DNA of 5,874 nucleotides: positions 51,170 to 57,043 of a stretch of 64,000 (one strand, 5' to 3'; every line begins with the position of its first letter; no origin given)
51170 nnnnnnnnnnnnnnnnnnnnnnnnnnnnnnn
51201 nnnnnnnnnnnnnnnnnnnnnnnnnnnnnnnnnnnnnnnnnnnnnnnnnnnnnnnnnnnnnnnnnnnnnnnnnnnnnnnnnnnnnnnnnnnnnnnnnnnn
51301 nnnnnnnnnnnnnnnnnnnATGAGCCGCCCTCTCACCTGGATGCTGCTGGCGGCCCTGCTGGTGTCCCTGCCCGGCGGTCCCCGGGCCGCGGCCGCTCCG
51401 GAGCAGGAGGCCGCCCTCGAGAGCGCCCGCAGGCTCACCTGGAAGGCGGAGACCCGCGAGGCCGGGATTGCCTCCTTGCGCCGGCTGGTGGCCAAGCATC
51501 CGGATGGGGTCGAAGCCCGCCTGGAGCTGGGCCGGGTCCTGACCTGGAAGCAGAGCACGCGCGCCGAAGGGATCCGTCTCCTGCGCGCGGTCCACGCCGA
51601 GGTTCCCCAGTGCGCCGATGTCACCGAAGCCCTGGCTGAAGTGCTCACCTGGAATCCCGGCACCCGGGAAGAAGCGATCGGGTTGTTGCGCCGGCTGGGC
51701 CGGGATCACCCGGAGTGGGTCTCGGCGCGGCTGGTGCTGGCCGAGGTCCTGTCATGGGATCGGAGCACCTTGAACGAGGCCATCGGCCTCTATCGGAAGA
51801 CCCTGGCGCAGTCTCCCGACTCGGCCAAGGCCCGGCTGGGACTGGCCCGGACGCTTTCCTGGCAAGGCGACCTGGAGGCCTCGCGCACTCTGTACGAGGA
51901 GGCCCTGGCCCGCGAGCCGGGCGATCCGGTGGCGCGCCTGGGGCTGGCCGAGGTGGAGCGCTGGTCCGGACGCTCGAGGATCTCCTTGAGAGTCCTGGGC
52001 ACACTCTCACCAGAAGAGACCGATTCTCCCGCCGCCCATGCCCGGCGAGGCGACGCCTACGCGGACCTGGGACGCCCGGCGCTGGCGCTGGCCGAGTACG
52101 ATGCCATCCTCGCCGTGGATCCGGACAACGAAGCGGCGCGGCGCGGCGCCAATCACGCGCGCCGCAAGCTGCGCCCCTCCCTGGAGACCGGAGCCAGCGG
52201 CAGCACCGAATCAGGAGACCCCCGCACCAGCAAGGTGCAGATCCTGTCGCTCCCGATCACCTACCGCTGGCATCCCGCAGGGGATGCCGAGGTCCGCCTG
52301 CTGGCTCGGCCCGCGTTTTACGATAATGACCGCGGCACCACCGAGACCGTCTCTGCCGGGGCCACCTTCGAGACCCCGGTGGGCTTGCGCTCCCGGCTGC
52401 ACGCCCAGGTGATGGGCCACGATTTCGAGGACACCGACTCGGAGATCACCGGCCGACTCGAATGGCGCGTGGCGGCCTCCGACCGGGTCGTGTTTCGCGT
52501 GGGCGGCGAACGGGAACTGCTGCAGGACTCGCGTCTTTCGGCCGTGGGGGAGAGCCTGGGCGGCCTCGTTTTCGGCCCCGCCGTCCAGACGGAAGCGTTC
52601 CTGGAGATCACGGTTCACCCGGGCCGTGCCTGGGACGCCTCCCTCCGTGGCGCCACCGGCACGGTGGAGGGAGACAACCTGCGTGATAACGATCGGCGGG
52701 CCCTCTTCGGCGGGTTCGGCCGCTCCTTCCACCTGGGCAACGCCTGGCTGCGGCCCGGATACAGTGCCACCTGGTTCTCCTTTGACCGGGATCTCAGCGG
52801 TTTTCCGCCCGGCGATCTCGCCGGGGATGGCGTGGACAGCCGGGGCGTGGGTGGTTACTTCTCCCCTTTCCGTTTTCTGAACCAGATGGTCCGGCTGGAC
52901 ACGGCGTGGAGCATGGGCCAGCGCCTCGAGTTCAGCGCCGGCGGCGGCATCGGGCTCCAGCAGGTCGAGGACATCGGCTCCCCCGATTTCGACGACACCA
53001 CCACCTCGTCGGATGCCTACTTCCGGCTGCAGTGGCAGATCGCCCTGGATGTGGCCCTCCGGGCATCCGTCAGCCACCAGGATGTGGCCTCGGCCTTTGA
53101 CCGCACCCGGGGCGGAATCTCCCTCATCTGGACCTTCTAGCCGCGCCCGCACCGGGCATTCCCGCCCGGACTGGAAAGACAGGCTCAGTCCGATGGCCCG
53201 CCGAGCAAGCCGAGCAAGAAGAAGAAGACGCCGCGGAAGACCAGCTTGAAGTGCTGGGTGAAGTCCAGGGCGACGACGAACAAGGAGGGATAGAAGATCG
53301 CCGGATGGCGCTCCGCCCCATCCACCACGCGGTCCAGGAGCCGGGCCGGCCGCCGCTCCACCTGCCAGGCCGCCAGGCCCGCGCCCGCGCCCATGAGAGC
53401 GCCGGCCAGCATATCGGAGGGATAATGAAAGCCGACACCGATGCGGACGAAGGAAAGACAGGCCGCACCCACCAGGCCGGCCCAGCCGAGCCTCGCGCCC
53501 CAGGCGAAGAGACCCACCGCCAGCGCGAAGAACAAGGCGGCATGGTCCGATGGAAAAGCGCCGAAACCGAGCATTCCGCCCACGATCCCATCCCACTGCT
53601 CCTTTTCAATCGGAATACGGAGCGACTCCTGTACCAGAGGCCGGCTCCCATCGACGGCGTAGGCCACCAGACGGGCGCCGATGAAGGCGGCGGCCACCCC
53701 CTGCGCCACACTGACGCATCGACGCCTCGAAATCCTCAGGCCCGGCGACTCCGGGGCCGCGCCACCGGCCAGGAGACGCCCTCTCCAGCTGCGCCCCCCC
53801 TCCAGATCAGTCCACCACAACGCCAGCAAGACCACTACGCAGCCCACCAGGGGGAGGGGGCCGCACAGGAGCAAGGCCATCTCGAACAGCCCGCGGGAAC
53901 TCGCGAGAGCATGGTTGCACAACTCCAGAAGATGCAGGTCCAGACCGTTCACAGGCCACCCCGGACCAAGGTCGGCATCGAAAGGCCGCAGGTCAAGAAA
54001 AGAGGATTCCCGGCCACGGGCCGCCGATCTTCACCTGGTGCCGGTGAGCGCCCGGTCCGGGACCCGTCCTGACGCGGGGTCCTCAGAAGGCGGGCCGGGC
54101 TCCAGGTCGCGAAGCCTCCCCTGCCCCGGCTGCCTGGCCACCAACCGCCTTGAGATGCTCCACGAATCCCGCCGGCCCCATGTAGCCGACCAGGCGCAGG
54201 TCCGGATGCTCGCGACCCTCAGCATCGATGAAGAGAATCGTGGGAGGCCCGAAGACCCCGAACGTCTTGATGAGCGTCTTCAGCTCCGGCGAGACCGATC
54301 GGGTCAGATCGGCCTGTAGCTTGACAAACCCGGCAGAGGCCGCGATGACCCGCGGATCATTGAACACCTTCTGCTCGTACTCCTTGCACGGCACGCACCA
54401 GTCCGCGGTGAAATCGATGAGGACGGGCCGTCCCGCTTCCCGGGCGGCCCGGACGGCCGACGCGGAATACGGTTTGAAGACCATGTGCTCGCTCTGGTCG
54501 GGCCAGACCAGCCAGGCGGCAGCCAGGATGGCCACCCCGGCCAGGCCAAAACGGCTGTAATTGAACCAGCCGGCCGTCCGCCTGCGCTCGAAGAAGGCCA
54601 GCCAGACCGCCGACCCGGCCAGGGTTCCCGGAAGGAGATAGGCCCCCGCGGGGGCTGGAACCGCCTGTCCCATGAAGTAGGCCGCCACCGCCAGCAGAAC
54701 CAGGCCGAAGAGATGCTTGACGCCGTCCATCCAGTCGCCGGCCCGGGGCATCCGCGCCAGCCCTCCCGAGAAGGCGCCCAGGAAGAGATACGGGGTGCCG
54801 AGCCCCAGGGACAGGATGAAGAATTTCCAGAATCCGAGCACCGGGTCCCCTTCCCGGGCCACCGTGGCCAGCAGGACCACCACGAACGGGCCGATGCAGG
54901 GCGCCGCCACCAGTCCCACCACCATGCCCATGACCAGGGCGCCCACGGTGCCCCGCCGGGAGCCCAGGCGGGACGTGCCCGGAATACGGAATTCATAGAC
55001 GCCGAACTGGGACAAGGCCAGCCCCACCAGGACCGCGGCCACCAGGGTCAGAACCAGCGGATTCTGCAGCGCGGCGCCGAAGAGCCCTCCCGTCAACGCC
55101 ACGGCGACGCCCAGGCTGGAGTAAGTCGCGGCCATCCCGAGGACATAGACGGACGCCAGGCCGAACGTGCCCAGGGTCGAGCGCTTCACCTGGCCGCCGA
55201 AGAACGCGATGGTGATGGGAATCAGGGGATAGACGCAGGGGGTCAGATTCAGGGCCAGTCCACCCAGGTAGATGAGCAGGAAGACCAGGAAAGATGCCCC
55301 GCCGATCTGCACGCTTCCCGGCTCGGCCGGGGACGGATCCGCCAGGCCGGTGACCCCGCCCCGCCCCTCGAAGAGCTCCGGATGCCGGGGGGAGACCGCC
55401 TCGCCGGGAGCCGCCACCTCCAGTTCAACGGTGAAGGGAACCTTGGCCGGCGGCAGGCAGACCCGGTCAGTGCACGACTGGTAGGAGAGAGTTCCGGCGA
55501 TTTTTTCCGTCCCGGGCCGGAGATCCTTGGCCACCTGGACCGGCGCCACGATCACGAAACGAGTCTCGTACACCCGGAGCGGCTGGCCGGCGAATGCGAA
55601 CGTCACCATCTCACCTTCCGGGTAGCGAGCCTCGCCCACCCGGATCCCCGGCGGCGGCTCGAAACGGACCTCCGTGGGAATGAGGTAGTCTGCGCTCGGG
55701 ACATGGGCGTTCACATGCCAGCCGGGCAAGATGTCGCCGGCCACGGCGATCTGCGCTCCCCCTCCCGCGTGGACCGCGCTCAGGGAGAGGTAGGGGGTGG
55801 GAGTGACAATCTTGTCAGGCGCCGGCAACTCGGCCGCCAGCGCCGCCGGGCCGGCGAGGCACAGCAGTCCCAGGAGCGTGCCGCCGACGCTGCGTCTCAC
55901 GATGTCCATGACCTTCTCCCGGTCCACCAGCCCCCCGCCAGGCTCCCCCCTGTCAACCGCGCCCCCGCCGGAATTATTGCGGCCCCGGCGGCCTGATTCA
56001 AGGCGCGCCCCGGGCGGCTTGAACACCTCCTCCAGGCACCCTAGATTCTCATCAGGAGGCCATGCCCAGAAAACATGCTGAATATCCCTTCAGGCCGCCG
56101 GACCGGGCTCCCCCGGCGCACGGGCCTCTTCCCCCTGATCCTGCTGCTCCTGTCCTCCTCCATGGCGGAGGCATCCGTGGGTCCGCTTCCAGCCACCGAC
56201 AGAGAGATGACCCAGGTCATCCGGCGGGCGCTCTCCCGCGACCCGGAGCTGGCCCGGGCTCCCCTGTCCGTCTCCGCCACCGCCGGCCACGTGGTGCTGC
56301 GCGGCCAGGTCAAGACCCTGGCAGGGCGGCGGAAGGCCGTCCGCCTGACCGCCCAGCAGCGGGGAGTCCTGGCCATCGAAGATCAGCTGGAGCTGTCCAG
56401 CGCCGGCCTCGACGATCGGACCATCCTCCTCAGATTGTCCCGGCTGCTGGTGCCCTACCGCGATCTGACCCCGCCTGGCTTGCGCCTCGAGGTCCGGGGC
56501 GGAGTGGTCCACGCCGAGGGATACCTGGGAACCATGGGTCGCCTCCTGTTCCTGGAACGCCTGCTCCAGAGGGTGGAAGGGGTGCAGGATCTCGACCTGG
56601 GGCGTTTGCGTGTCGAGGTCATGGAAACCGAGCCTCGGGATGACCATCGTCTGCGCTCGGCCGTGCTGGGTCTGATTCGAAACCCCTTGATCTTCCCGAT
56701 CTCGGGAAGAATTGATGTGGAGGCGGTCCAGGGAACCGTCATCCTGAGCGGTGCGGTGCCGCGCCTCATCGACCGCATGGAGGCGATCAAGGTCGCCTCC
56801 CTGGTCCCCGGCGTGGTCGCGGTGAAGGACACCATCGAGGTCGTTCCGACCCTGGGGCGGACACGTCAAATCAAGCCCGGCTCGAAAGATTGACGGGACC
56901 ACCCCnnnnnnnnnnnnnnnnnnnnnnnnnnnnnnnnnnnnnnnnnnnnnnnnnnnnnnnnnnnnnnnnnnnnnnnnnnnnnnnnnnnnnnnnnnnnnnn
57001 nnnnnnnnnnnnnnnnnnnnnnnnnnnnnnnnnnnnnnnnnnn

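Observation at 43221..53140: Six-gene module coupling a minor-(pseudo)pilin quartet to a tandem-PilZ glycan synthase and a TPR/beta-barrel exporter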

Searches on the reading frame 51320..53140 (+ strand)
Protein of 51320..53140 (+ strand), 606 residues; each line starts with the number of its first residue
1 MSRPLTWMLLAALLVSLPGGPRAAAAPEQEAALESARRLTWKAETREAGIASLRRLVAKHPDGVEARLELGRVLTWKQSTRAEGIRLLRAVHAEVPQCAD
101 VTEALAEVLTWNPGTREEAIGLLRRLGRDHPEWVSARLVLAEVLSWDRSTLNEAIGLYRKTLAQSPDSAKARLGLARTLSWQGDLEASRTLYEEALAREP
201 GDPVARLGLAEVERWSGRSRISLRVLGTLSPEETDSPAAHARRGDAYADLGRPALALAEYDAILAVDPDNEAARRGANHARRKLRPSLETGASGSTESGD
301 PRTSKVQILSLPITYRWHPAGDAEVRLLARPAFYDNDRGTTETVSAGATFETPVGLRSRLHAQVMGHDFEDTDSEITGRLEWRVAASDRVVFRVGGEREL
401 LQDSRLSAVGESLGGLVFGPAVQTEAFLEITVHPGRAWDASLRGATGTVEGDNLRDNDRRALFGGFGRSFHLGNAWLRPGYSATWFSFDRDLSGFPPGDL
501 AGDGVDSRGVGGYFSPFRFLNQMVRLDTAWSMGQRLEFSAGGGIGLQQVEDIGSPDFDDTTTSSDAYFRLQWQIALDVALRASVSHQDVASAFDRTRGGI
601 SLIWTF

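Call 9: search_protein_families(library=pfam, proteins=[window:51320-53140:+], max_evalue=0.1)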
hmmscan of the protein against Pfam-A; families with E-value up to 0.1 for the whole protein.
window:51320-53140:+ (606 aa): 19 families
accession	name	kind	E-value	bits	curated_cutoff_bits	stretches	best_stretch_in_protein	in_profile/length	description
PF14559.12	TPR_19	-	1.8e-23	83.1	25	3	151-193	7-49/68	Tetratricopeptide repeat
PF13428.12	TPR_14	-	5.6e-17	61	23.5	2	170-211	2-43/44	Tetratricopeptide repeat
PF24575.1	TPR_Slam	-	2.9e-15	57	35.2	2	150-179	62-91/104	Surface lipoprotein assembly modifier, N-terminal TPR repeats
PF05420.17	BCSC_C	-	3.7e-14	53.1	23.5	1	371-565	89-272/336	Cellulose synthase operon protein C C-terminus (BCSC_C)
PF13432.12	TPR_16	-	1.1e-12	48.5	32.7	4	152-203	14-65/65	Tetratricopeptide repeat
PF07719.23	TPR_2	-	5.7e-10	39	27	2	237-270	1-34/34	Tetratricopeptide repeat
PF13414.12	TPR_11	-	1.1e-09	38.3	26.8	0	244-273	1-30/42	TPR repeat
PF13431.12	TPR_17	-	4.6e-08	33.2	24.4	0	157-188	1-32/34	Tetratricopeptide repeat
PF00515.34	TPR_1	-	4.9e-08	32.9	27.8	1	238-270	2-34/34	Tetratricopeptide repeat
PF13174.12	TPR_6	-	4.3e-07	30.6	26.3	0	171-200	2-31/33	Tetratricopeptide repeat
PF13424.12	TPR_12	-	3.5e-05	24.4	30.1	1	150-197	25-73/77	Tetratricopeptide repeat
PF14561.12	TPR_20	-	5e-05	24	25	0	47-81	5-39/90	Tetratricopeptide repeat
PF13181.12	TPR_8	-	5.8e-05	23.4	25.7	0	239-270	3-34/34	Tetratricopeptide repeat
PF09976.15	TPR_21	-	0.0001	22.5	25.5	1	147-266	54-175/193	Tetratricopeptide repeat-like domain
PF13374.12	TPR_10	-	0.00086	19.7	27.5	1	169-198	2-31/42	Tetratricopeptide repeat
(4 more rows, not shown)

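Call 10: search_protein_families(library=ncbifam, proteins=[window:51320-53140:+], max_evalue=0.1)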
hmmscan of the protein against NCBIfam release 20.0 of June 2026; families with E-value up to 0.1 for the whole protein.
window:51320-53140:+ (606 aa): 15 families
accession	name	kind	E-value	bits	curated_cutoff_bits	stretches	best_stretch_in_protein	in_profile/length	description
NF008520.0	PRK11447.1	equivalog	1.8e-14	52.6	858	3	161-269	595-703/1157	cellulose synthase complex outer membrane protein BcsC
TIGR02917.1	PEP_TPR_lipo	equivalog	6.7e-13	47.4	312.2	1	27-273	496-739/899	XrtA/PEP-CTERM system TPR-repeat protein PrsT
TIGR03939.1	PGA_TPR_OMP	equivalog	9e-09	34.1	366.65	2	114-278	33-196/800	poly-beta-1,6 N-acetyl-D-glucosamine export porin PgaA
NF007302.0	PRK09782.1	equivalog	5.5e-06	24.6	1223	1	152-274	64-180/990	phage receptor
NF033758.1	gliding_GltE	equivalog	1.4e-05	24.3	225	2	150-217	101-168/411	adventurous gliding motility TPR repeat lipoprotein GltE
NF040959.1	MamA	equivalog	9.5e-05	21.9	200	0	113-205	50-141/204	magnetosome protein MamA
NF042912.1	Amuc_1098_fam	equivalog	0.00016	19.9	750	1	169-281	89-199/805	Amuc_1098 family type IV pilus outer membrane protein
NF033920.0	C39_PA2778_fam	equivalog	0.00031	20.2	150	1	95-200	150-255/255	PA2778 family cysteine peptidase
NF047507.1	TPR_BatC_Lepto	exception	0.0017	17.9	175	1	239-297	98-156/214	TPR repeat-containing protein BatC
NF007468.0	PRK10049.1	equivalog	0.0054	14.9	1043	1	151-258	117-225/817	poly-beta-1,6 N-acetyl-D-glucosamine export porin PgaA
NF033762.1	social_mot_Tgl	equivalog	0.013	14.9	225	0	123-196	54-127/252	social motility TPR repeat lipoprotein Tgl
TIGR02521.1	type_IV_pilW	equivalog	0.015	14.8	154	0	155-203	51-99/234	type IV pilus biogenesis/stability protein PilW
NF047371.1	FlcA_CTERM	equivalog_domain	0.027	12.9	300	1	147-196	485-534/646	periplasmic flagellar collar protein FlcA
TIGR02552.1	LcrH_SycD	equivalog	0.029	14.1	104.8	0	150-213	33-96/136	SycD/LcrH family type III secretion system chaperone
NF008757.0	PRK11788.1-5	equivalog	0.09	11.9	363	0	41-172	191-319/388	lipopolysaccharide assembly protein LapB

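Call 33: search_solved_structures(query=window:51320-53140:+, max_evalue=0.01)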
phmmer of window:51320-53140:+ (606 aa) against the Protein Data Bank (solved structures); distinct sequences matched with E-value up to 0.01: 38.
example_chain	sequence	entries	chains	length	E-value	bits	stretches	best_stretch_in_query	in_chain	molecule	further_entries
9qhb_A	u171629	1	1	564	1.3e-13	53.8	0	150-273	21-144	Engineered tetratricopeptide repeat protein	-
8bu0_A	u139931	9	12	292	1.6e-10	43.5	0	149-211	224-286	Consensus tetratricopeptide repeat protein | Crystal structure of an 8-repeat consensus TPR superhelix with Zinc. | Monomer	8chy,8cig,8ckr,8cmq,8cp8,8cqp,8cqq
7yea_A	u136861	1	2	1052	3.5e-10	42.5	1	53-235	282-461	UDP-N-acetylglucosamine--peptide N-acetylglucosaminyltransferase 110 kDa subunit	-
7yeh_B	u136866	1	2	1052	3.5e-10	42.5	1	53-235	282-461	UDP-N-acetylglucosamine--peptide N-acetylglucosaminyltransferase 110 kDa subunit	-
7ntf_A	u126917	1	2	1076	3.8e-10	42.3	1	51-235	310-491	Isoform 1 of UDP-N-acetylglucosamine--peptide N-acetylglucosaminyltransferase 110 kDa subu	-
1w3b_A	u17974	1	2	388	3.2e-09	39.3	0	146-200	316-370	UDP-N-ACETYLGLUCOSAMINE--PEPTIDE N-ACETYLGLUCOSAMINYLTRANSFERASE 110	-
6eou_A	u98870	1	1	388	4.3e-09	38.9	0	146-200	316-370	UDP-N-acetylglucosamine--peptide N-acetylglucosaminyltransferase 110 kDa subunit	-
9qhc_A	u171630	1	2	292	1.9e-08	36.7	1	149-283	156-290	Engineered tetratricopeptide repeat protein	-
7obi_A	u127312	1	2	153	2.2e-06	29.9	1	152-283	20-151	CTPR-rv4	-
1na0_A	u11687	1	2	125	2.4e-05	26.5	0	149-213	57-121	designed protein CTPR3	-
8sxe_C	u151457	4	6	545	3.4e-05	26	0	44-265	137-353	TPR repeat-containing protein PA4667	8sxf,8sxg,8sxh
7rqf_A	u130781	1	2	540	3.7e-05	25.9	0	44-265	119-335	TPR repeat-containing protein PA4667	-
2fo7_A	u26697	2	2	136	5.2e-05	25.4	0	149-206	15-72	SYNTHETIC CONSENSUS TPR PROTEIN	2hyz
3kd7_A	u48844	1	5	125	5.7e-05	25.2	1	167-283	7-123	CTPR390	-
8ch0_A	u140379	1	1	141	6.1e-05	25.1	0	149-206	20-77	Consensus tetratricopeptide repeat protein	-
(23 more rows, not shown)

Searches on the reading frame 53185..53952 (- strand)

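Call 12: search_protein_families(library=pfam, proteins=[window:53185-53952:-], max_evalue=0.001)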
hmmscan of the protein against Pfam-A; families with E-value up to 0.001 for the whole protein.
window:53185-53952:- (255 aa): 2 families
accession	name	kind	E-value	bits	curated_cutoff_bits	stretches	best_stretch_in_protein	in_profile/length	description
PF01569.27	PAP2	-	1.8e-11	44.3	27.2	1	101-199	24-125/130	PAP2 superfamily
PF14378.12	PAP2_3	-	2.9e-09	37.4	27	1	128-191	122-187/190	PAP2 superfamily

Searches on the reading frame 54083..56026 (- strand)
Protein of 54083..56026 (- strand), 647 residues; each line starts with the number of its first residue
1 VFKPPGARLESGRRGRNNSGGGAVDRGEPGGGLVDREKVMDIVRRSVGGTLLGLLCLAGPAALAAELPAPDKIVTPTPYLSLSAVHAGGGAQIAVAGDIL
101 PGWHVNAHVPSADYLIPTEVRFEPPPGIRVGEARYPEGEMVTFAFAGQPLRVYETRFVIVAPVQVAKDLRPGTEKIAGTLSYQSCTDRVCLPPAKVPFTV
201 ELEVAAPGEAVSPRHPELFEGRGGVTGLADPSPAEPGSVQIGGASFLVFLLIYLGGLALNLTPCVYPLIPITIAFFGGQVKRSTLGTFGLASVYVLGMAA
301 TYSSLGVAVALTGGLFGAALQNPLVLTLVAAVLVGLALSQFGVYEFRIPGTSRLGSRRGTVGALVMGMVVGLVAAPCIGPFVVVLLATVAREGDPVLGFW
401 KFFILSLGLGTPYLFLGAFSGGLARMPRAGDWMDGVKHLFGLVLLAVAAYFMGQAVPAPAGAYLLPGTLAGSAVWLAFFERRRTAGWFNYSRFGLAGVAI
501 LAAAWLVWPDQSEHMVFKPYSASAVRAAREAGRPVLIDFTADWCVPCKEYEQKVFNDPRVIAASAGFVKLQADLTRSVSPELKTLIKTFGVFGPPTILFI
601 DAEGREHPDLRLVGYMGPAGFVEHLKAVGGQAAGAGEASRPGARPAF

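Call 12: search_protein_families(library=pfam, proteins=[window:54083-56026:-], max_evalue=0.001)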
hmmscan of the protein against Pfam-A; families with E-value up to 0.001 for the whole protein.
window:54083-56026:- (647 aa): 5 families
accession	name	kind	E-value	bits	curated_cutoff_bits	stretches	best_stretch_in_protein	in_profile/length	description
PF02683.22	DsbD_TM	-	7.1e-48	163.2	27.1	1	248-453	3-216/219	Cytochrome C biogenesis protein transmembrane domain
PF13899.12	Thioredoxin_7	-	1.5e-14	54.3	27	1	521-602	6-83/83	Thioredoxin-like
PF13098.12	Thioredoxin_2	-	3.7e-12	47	27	1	528-623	1-102/104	Thioredoxin-like domain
PF11412.14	DsbD_N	-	1.8e-11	44.5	25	1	74-195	5-112/119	Thiol:disulfide interchange protein DsbD, N-terminal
PF00085.26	Thioredoxin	-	3.2e-05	24.3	23.5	1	531-602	17-81/103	Thioredoxin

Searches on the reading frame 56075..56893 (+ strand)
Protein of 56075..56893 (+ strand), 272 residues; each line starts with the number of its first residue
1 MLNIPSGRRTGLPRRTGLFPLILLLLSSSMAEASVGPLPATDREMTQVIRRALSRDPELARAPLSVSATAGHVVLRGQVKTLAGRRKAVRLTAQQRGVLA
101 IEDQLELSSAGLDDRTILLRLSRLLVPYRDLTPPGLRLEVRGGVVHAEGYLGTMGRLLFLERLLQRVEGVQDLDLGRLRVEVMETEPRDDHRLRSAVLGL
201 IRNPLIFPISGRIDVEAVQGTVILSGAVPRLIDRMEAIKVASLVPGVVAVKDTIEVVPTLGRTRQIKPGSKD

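Call 12: search_protein_families(library=pfam, proteins=[window:56075-56893:+], max_evalue=0.001)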
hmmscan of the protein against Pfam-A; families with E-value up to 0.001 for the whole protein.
window:56075-56893:+ (272 aa): 1 family
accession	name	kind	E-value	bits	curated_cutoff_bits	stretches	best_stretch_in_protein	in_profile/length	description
PF04972.22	BON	-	7.8e-24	84.2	27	2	42-107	2-67/69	BON domain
